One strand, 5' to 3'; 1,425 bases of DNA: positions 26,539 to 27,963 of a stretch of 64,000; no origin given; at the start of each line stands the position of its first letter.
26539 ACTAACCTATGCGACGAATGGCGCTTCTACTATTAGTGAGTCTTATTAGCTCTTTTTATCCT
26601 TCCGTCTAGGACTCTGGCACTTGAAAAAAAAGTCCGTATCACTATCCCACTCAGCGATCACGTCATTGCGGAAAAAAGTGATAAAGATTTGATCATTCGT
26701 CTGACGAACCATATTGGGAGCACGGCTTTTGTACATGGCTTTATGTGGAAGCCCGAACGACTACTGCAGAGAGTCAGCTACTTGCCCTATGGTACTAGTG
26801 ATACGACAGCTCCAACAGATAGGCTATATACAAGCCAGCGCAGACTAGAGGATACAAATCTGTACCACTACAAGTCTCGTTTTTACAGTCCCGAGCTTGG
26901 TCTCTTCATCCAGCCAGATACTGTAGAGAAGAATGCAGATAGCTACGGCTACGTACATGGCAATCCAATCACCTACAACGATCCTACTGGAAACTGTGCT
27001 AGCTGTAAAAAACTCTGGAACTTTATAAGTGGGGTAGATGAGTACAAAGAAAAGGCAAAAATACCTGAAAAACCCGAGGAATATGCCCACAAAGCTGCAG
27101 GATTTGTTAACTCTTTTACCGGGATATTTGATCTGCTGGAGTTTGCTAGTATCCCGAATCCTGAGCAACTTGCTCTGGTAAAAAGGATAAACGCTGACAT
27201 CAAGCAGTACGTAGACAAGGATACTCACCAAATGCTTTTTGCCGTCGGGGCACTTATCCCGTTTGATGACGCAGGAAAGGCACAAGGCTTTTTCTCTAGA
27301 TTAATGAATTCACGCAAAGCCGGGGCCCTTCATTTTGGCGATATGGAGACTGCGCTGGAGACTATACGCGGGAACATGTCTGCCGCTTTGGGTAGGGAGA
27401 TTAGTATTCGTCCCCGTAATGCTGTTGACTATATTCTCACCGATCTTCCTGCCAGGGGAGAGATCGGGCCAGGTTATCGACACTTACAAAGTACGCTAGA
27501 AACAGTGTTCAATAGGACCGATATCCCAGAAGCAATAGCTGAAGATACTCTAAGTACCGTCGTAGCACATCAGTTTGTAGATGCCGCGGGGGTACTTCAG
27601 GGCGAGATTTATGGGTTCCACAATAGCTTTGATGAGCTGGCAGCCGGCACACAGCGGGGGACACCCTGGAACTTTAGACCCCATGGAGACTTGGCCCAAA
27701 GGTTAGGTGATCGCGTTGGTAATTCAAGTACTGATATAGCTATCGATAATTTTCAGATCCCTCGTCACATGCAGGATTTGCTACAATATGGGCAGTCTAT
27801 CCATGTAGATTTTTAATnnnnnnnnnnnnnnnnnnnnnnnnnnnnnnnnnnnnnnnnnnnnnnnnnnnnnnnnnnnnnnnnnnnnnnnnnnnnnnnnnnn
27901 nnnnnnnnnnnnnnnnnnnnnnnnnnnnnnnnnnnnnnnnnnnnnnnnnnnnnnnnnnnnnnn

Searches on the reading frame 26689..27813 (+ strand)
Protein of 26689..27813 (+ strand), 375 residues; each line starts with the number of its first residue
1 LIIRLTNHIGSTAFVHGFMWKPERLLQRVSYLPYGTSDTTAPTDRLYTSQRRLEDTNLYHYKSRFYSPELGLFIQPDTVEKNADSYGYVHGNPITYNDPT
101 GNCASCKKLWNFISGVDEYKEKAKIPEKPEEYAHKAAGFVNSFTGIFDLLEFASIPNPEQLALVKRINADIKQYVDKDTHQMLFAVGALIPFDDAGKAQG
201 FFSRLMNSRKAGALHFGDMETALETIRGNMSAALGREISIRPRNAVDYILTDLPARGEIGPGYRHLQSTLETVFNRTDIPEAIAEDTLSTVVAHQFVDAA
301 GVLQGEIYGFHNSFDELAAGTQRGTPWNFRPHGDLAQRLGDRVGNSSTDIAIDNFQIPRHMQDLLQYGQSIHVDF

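Call 6: search_protein_families(library=pfam, proteins=[window:26689-27813:+], max_evalue=0.01)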
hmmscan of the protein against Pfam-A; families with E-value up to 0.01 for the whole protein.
window:26689-27813:+ (375 aa): 0 families

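Call 22: search_protein_families(library=ncbifam, proteins=[window:26689-27813:+], max_evalue=0.1)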
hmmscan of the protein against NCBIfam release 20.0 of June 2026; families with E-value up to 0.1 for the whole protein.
window:26689-27813:+ (375 aa): 1 family
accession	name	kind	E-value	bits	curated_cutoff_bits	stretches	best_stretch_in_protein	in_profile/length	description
TIGR03696.1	Rhs_assc_core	domain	5.3e-16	58.9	32.5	1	31-101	1-75/76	RHS repeat-associated core domain-containing protein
